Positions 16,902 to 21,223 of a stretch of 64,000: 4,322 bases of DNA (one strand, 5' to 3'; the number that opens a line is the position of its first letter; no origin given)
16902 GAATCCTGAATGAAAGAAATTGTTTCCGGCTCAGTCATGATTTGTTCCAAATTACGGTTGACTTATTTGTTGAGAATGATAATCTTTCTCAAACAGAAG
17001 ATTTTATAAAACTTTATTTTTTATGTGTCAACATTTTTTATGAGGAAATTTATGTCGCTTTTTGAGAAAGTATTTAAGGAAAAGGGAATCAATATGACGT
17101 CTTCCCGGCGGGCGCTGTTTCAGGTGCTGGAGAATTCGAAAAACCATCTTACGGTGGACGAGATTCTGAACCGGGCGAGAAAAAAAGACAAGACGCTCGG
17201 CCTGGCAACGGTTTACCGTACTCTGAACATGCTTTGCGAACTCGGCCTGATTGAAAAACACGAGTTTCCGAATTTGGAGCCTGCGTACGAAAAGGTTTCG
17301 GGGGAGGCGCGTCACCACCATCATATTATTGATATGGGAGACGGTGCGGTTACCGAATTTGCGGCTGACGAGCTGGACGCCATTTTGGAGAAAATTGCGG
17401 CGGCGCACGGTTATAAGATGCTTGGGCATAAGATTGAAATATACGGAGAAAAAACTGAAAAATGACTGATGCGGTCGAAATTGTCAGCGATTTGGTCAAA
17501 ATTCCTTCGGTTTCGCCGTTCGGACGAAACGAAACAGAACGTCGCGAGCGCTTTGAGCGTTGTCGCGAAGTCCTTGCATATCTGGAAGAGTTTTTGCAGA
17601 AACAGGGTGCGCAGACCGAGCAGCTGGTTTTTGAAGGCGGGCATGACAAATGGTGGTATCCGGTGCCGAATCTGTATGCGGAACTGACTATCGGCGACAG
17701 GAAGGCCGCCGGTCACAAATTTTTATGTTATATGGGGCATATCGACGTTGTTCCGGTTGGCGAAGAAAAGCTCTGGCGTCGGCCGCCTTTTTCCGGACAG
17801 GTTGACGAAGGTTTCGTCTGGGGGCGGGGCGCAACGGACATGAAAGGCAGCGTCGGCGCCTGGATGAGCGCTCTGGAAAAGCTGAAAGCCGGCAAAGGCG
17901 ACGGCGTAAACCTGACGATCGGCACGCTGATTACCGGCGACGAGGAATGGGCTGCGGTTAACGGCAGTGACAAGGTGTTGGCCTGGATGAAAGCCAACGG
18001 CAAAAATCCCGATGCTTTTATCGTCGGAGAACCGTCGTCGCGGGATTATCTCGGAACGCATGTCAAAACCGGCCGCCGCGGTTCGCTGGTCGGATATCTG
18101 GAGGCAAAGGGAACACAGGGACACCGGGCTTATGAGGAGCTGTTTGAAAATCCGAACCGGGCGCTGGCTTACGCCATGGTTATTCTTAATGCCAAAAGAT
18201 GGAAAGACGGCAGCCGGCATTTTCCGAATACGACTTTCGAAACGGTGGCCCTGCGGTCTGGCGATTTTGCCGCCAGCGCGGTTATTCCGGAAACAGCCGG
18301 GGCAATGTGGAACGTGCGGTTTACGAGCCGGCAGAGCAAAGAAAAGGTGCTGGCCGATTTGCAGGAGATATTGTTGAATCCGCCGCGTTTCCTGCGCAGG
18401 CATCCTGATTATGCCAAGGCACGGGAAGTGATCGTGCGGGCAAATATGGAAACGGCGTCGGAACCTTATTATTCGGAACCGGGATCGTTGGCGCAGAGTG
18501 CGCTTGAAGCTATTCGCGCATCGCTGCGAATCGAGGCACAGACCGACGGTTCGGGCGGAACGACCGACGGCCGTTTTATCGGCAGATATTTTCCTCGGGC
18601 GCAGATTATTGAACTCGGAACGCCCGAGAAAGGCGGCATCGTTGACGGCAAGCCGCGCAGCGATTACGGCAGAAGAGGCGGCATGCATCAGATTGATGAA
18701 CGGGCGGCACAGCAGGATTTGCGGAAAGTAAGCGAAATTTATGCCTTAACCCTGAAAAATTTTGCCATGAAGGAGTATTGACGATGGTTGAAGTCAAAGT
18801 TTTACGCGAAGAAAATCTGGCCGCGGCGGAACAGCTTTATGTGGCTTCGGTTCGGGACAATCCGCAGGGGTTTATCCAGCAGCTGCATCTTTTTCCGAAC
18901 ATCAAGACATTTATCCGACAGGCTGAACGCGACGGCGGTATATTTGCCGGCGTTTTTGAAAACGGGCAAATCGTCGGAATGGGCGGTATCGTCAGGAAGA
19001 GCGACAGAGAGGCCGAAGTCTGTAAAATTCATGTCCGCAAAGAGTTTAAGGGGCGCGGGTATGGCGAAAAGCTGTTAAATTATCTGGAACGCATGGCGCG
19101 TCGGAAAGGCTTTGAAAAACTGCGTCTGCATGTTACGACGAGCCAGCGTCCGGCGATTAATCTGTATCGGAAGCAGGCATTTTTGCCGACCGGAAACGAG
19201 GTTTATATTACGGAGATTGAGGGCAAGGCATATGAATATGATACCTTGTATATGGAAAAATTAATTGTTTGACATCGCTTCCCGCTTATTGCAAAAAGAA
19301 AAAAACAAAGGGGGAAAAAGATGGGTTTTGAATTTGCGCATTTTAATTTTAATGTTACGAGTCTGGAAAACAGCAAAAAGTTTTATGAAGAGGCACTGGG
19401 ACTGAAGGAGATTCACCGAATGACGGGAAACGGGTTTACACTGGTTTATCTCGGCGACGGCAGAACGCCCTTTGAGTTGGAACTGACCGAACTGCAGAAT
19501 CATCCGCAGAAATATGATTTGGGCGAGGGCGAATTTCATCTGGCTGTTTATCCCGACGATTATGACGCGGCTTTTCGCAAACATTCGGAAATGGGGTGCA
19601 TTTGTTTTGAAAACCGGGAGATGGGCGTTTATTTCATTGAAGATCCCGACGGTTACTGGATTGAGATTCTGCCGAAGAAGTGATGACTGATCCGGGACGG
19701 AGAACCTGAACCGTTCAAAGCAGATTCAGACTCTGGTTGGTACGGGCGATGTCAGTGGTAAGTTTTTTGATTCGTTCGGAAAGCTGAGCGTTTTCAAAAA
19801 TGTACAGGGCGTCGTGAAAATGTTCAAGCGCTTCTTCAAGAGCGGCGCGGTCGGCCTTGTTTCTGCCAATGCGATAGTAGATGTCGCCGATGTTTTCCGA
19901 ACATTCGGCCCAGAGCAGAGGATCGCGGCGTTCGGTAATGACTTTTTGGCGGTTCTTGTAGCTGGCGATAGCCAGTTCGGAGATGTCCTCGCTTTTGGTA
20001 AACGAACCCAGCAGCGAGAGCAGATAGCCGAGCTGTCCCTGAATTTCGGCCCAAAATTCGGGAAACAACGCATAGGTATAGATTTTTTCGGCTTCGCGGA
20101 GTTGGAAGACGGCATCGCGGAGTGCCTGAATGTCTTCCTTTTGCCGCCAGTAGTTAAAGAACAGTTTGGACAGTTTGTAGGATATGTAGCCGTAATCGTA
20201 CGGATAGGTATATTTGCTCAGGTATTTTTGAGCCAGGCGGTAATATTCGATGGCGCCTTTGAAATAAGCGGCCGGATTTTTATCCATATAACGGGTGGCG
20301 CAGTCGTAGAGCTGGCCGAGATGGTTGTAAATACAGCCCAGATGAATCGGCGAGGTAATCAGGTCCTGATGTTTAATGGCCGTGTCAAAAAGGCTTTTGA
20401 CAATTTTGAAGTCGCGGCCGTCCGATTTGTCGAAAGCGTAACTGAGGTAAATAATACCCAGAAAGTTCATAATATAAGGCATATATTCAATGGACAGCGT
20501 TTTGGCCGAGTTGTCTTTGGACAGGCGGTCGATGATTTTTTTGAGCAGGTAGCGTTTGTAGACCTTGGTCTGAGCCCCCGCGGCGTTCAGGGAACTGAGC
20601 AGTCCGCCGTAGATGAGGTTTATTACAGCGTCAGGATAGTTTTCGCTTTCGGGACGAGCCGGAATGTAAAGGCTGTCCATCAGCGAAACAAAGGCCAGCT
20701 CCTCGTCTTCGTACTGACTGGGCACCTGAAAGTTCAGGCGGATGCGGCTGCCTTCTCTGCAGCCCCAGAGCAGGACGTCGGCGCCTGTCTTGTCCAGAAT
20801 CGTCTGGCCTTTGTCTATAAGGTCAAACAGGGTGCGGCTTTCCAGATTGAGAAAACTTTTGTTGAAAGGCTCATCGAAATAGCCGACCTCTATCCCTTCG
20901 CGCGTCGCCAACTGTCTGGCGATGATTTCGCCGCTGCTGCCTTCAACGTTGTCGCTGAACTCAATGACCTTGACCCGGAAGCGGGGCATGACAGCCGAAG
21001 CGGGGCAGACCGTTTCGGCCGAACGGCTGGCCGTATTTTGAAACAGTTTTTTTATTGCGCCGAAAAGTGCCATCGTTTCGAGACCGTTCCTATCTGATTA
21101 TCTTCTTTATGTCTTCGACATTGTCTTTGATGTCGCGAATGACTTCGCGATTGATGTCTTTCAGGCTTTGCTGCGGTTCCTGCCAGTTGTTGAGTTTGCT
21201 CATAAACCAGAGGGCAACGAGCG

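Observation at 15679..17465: Stand-alone nicotianamine-synthase-like gene under a near-consensus Fur box, with no opine dehydrogenase partner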

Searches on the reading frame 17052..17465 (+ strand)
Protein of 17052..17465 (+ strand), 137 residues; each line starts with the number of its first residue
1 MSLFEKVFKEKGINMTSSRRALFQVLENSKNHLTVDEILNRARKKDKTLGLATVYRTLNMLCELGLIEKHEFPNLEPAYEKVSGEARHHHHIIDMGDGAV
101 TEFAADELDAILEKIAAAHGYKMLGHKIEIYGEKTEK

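Call 3: search_protein_families(library=pfam, proteins=[window:17052-17465:+], max_evalue=0.01)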
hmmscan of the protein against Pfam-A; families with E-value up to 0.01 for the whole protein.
window:17052-17465:+ (137 aa): 3 families
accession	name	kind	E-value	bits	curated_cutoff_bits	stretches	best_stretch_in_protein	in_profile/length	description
PF01475.25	FUR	-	3.7e-31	108.2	23.1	1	10-131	1-121/121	Ferric uptake regulator family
PF05066.19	HARE-HTH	-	0.0013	19.5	25.9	0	21-46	6-31/71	HB1, ASXL, restriction endonuclease HTH domain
PF12840.13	HTH_20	-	0.0015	18.9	27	1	18-69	5-50/51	Helix-turn-helix domain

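Call 4: search_protein_families(library=ncbifam, proteins=[window:17052-17465:+], max_evalue=0.01)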
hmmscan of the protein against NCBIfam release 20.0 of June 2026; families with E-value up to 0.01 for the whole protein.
window:17052-17465:+ (137 aa): 11 families
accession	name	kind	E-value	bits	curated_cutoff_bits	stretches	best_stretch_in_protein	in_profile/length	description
NF051892.1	TransRegFurBacil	equivalog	5.8e-22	78.3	220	1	5-132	9-138/149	ferric iron uptake transcriptional regulator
NF006999.0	PRK09462.1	equivalog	4.6e-19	68.5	146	1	5-136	5-135/148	ferric iron uptake transcriptional regulator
NF052545.1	TransRegPerRClab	equivalog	1.8e-18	66.9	180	1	3-132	3-129/138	transcriptional regulator PerR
NF051891.1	TransRegFurHelico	equivalog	4.5e-18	65.6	200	1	6-131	16-139/148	ferric iron uptake transcriptional regulator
NF045678.1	TransRegIrrA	equivalog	4.3e-11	42.9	150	1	5-109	10-112/138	iron response transcriptional regulator IrrA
NF045677.1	FeRespRegIrr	equivalog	1.6e-10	41.2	170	1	6-108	2-102/127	Fur family transcriptional regulator Irr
NF047462.1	FUR_perox_PerRA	exception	1e-08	35.8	200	1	6-107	10-108/142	peroxide-responsive transcriptional repressor PerRA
NF008646.0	PRK11639.1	equivalog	1.1e-08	34.9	167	1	5-132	14-141/171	zinc uptake transcriptional repressor Zur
NF047406.1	TransRegPerRTherm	equivalog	6.2e-07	29.7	200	1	15-118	6-105/130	manganese-dependent transcriptional regulator PerR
NF047461.1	FUR_perox_PerRB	exception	1.7e-06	28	250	1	5-105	18-116/143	peroxide-responsive transcriptional repressor PerRB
NF053606.1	Sta1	subfamily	0.0054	16.8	80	1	21-71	24-68/100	Sta1 family transcriptional regulator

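Call 95: search_solved_structures(query=window:17052-17465:+, max_evalue=1e-8, show_alignments=2)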
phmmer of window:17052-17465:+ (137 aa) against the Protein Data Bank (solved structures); distinct sequences matched with E-value up to 1e-8: 18.
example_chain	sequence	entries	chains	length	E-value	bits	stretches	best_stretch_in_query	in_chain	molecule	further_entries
4ray_A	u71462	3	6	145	5.7e-29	103.9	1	5-133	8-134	DNA-binding transcriptional dual regulator of siderophore biosynthesis and transport(Fur f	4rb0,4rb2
5fd5_A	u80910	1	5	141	5.9e-29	103.8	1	4-134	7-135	Ferric uptake regulation protein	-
5fd6_A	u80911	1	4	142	6e-29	103.8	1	4-134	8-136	Ferric uptake regulation protein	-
4raz_A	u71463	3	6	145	9.7e-29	103.1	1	4-133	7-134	DNA-binding transcriptional dual regulator of siderophore biosynthesis and transport(Fur f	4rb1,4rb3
8j6w_A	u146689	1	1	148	2.2e-19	72.9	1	8-134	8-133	Ferric uptake regulation protein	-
6d57_A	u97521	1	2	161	1.2e-16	64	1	3-132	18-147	Ferric uptake regulation protein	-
4ets_A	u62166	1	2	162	1.2e-16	64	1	3-132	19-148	Ferric uptake regulation protein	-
9ire_A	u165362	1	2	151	2.4e-16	63.1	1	12-132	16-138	Ferric uptake regulation protein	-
2o03_A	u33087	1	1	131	4.1e-16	62.3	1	11-133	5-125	probable Zinc uptake regulation protein FurB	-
2w57_A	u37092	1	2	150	6.7e-16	61.6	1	6-133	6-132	FERRIC UPTAKE REGULATION PROTEIN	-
5nbc_A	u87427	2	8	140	1.3e-15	60.7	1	8-132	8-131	Ferric uptake regulation protein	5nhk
2fe3_A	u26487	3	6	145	1.7e-14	57.1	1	7-133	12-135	Peroxide operon regulator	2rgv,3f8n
1mzb_A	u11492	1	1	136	1.8e-13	53.8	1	8-134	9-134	ferric uptake regulation protein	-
3mwm_A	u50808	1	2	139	3.2e-13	53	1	16-133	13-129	Putative metal uptake regulation protein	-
7vo0_G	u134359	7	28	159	6.1e-13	52.1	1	16-133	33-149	Putative metal uptake regulation protein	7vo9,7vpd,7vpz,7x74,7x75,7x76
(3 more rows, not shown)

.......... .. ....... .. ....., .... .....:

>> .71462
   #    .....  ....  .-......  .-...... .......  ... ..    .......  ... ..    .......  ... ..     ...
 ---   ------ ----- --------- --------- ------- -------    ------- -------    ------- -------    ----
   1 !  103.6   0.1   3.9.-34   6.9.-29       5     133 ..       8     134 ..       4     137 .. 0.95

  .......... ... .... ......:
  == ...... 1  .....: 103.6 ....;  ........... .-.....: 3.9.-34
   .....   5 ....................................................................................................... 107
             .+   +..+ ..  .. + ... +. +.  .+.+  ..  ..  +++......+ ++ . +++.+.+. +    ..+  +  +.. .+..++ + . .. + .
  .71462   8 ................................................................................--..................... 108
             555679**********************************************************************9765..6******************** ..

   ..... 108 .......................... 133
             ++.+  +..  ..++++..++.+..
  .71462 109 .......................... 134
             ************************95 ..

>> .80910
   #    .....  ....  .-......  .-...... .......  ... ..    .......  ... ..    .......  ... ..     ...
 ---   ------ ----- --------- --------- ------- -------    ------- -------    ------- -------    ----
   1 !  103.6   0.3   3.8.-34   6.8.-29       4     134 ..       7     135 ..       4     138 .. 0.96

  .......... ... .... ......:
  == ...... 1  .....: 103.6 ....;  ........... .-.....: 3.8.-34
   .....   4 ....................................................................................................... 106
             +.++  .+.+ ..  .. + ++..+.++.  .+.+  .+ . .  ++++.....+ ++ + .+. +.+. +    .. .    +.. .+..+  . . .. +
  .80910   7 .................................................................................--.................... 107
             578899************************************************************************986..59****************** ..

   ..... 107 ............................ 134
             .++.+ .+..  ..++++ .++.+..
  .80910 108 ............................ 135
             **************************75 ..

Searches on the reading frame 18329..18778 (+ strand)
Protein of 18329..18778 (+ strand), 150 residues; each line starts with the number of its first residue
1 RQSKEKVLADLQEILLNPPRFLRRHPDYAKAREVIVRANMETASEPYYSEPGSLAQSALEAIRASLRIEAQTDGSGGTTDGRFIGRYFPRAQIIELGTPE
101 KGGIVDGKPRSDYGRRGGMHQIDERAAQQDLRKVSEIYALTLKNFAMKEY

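Call 58: find_related_loci(query=A2, collection=genome_contigs, flank=6000)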
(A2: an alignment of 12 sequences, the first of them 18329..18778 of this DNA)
Query A2 (150 aa) in genome_contigs; peptide patterns used: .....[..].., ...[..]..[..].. (x = any residue, [..] = any of these).
138 stretches matched a pattern; 45 encode a relative of the query (tblastn E <= 1e-3); 45 distinct loci.
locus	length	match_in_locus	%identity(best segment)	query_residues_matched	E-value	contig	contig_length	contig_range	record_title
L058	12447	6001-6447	68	1-149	1e-70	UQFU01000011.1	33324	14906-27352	uncultured Alphaproteobacteria bacterium isolate UMGS241 genome assembly, contig: NODE_474_length_33324_cov_4.879858, wh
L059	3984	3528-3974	54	1-149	6e-55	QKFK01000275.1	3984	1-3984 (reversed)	MAG: Rhodospirillales bacterium isolate SZUA-500 scaffold_122934, whole genome shotgun sequence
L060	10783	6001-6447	49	1-149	2e-47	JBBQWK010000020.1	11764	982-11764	MAG: Alphaproteobacteria bacterium isolate Co_metawrap_2052 Cmw_2052_k141_17017982_length_11764_cov_7.0000, whole genome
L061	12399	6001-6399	54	15-147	2e-46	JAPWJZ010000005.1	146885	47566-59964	MAG: Micavibrio sp. isolate Chal_Metagen_Bin5 10168, whole genome shotgun sequence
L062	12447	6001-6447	48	1-146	6e-46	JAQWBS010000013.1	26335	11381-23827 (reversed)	MAG: Alphaproteobacteria bacterium isolate STF2_225 NODE_4223_length_26335_cov_6.576770_Sandtown_F2, whole genome shotgu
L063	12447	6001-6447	45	1-149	4e-44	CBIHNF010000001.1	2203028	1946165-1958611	MAG TPA_asm: uncultured Alphaproteobacteria bacterium isolate SRR18156212_concoct_42 genome assembly, contig: ERZ2733687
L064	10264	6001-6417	52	11-149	8e-46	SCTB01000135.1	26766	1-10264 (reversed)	MAG: Alphaproteobacteria bacterium isolate FW300_bin.31 FW300_bin.31-122995, whole genome shotgun sequence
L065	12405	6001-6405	50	11-145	6e-45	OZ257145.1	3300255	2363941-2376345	MAG: Alphaproteobacteria bacterium isolate 69972d1d-dbf9-468a-a7e1-338fb8fe1a5a genome assembly, chromosome: 1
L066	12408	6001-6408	50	11-146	9e-45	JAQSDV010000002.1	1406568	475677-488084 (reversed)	MAG: bacterium isolate D1-2020 MAG006 NODE_1_length_1406568_cov_28.438988, whole genome shotgun sequence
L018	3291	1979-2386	54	11-145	1e-44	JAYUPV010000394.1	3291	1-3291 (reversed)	MAG: Alphaproteobacteria bacterium isolate GL11_Down_metabinner_1 GL11_Down_metabinner_1_393, whole genome shotgun seque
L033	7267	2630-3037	50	11-146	7e-45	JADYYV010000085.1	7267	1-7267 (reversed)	MAG: Alphaproteobacteria bacterium isolate SJ545 c_000000466240, whole genome shotgun sequence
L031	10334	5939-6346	50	11-146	1e-44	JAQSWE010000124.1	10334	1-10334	MAG: Alphaproteobacteria bacterium isolate C_No_T20_C_bin.40 scaffold_9924, whole genome shotgun sequence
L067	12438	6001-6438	50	2-146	2e-44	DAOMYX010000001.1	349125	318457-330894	MAG TPA_asm: Alphaproteobacteria bacterium isolate AMR_MDS_5615 NODE_4_length_349125_cov_21.413198, whole genome shotgun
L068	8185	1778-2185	49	11-146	4e-44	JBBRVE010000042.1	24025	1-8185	MAG: Bdellovibrionales bacterium isolate La3_metabat2.091 La3_metabat2.091_K_3402359_L_24025_cov_64.0000, whole genome s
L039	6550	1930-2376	51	2-149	5e-44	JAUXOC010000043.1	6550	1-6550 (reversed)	MAG: Alphaproteobacteria bacterium isolate C1_metabat.bin.32 C1_k141_156921, whole genome shotgun sequence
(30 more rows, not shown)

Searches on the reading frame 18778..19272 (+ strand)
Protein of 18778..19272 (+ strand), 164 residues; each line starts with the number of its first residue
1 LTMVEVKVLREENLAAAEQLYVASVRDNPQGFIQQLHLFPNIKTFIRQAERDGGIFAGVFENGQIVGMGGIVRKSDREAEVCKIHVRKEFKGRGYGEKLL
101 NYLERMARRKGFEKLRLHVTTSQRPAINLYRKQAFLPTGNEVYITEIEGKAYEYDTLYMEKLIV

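Call 3: search_protein_families(library=pfam, proteins=[window:18778-19272:+], max_evalue=0.01)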
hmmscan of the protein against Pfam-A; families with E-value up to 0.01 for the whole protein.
window:18778-19272:+ (164 aa): 7 families
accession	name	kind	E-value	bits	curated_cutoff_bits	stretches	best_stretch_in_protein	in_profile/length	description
PF00583.31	Acetyltransf_1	-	1.9e-20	73.7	20.7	1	48-135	28-116/116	Acetyltransferase (GNAT) family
PF13508.13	Acetyltransf_7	-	8.3e-13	49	27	1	57-133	6-80/84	Acetyltransferase (GNAT) domain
PF13673.13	Acetyltransf_10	-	5.5e-12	46.2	23.6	1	54-145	31-117/128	Acetyltransferase (GNAT) domain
PF13420.13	Acetyltransf_4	-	3.3e-07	30.9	24.3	1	7-150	2-149/155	Acetyltransferase (GNAT) domain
PF08445.16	FR47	-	2.5e-06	27.8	22.1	1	59-135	4-77/86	FR47-like protein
PF12568.14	PanZ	-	0.00078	19.4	22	1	29-107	12-90/128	Acetyltransferase (GNAT) domain, PanZ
PF13302.13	Acetyltransf_3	-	0.0063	17.6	25.4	1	46-132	45-134/138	Acetyltransferase (GNAT) domain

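Call 39: search_protein_families(library=ncbifam, proteins=[window:18778-19272:+], max_evalue=0.00001)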
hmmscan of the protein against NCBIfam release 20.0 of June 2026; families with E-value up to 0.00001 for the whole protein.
window:18778-19272:+ (164 aa): 6 families
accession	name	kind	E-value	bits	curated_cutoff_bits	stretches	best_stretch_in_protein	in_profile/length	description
TIGR01575.1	rimI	equivalog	3e-13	50.1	86.4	1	41-135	19-112/132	ribosomal protein S18-alanine N-acetyltransferase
NF040503.1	resist_ArsN1a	equivalog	1.6e-10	41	170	1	11-163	6-159/159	arsinothricin resistance N-acetyltransferase ArsN1 family A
NF053587.1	SpmdActasePaiA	equivalog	7.8e-08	32.3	250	1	77-144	89-156/172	spermidine/spermine N(1)-acetyltransferase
NF007025.1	PRK09491.1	equivalog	1.5e-07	31.5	173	1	35-135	20-119/145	ribosomal protein S18-alanine N-acetyltransferase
NF008212.0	PRK10975.1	equivalog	1.6e-06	28.1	219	1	61-133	146-218/232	dTDP-4-amino-4,6-dideoxy-D-galactose acyltransferase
NF000487.1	stat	exception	4.3e-06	26.4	420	1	52-144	77-170/189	streptothricin N-acetyltransferase STAT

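Call 88: search_solved_structures(query=window:18784-19272:+, max_evalue=0.001, show_alignments=0)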
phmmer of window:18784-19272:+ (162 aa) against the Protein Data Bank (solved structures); distinct sequences matched with E-value up to 0.001: 23.
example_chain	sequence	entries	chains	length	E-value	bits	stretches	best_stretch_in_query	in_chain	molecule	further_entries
8iym_A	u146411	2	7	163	1.4e-29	106.2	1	1-161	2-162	N-acetyltransferase domain-containing protein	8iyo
3lod_A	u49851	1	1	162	8e-07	32.3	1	60-133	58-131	Putative acyl-CoA N-acyltransferase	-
5c82_A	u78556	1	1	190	8.3e-06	29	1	50-142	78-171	Nourseothricin acetyltransferase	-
2ae6_A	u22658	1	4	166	1.6e-05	28.1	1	79-138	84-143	acetyltransferase, GNAT family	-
2i79_A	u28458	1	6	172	3.6e-05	26.9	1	45-148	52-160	Acetyltransferase, GNAT family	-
6wqb_A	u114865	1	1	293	3.7e-05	26.9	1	61-134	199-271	N-terminal acetyltransferase, GNAT family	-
6wqc_A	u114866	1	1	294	3.7e-05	26.9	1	61-134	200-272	N-terminal acetyltransferase, GNAT family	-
6vp9_A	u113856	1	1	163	4.3e-05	26.7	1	47-133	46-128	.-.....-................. 20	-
7stx_A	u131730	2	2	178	5.3e-05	26.4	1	47-133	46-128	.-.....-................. 20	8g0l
1y7r_A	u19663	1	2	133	5.5e-05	26.3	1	56-137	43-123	hypothetical protein SA2161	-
1vhs_A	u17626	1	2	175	0.00014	25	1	75-155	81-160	similar to phosphinothricin acetyltransferase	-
2pdo_A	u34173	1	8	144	0.00015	24.9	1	45-131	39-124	Acetyltransferase ypeA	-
9dsb_A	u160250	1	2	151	0.00017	24.7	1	26-137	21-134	Spermine/spermidine acetyltransferase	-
2fl4_A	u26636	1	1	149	0.00018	24.6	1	26-137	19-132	spermine/spermidine acetyltransferase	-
1y9k_A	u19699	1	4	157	0.00018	24.6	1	57-133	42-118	IAA acetyltransferase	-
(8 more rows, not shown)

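Call 90: search_solved_structures(query=window:18784-19272:+, max_evalue=1e-20, show_alignments=1)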
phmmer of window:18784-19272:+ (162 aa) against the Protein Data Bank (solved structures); distinct sequences matched with E-value up to 1e-20: 1.
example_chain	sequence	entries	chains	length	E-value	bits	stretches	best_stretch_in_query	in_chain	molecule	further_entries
8iym_A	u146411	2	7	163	1.4e-29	106.2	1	1-161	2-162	N-acetyltransferase domain-containing protein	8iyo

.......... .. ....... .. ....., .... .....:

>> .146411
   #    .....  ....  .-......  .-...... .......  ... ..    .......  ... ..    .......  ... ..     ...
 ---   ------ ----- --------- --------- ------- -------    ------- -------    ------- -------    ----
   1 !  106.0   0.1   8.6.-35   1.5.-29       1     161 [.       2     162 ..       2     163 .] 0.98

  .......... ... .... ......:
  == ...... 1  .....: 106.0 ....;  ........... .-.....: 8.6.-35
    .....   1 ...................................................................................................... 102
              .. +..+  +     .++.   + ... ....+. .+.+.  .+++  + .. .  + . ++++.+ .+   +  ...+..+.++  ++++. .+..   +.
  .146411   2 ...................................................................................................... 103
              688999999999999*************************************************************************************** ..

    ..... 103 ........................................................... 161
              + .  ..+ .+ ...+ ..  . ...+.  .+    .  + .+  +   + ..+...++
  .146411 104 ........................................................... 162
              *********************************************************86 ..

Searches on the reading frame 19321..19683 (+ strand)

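Call 3: search_protein_families(library=pfam, proteins=[window:19321-19683:+], max_evalue=0.01)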
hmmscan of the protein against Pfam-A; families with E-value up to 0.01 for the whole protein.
window:19321-19683:+ (120 aa): 6 families
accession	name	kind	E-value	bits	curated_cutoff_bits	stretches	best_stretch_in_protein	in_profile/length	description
PF00903.31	Glyoxalase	-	3e-13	50.6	20.6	1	5-116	2-121/121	Glyoxalase/Bleomycin resistance protein/Dioxygenase superfamily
PF13669.12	Glyoxalase_4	-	1.8e-05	25.4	27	1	7-97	2-95/109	Glyoxalase/Bleomycin resistance protein/Dioxygenase superfamily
PF22658.2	YycE-like_N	-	4e-05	23.8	27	1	14-56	9-52/52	YycE-like N-terminal domain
PF22677.2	Ble-like_N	-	0.00011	22.3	24.5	1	5-42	2-38/41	Bleomycin resistance protein-like N-terminal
PF18029.7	Glyoxalase_6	-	0.0003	21.9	23.6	1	10-112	4-101/106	Glyoxalase-like domain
PF12681.13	Glyoxalase_2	-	0.0013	19.1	30.1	1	11-116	7-113/118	Glyoxalase-like domain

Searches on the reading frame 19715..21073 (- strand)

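Call 3: search_protein_families(library=pfam, proteins=[window:19715-21073:-], max_evalue=0.01)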
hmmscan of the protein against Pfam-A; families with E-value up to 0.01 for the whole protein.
window:19715-21073:- (452 aa): 1 family
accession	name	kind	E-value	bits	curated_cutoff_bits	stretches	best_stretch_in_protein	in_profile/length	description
PF13374.12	TPR_10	-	0.0012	19.3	27.5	0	389-417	2-30/42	Tetratricopeptide repeat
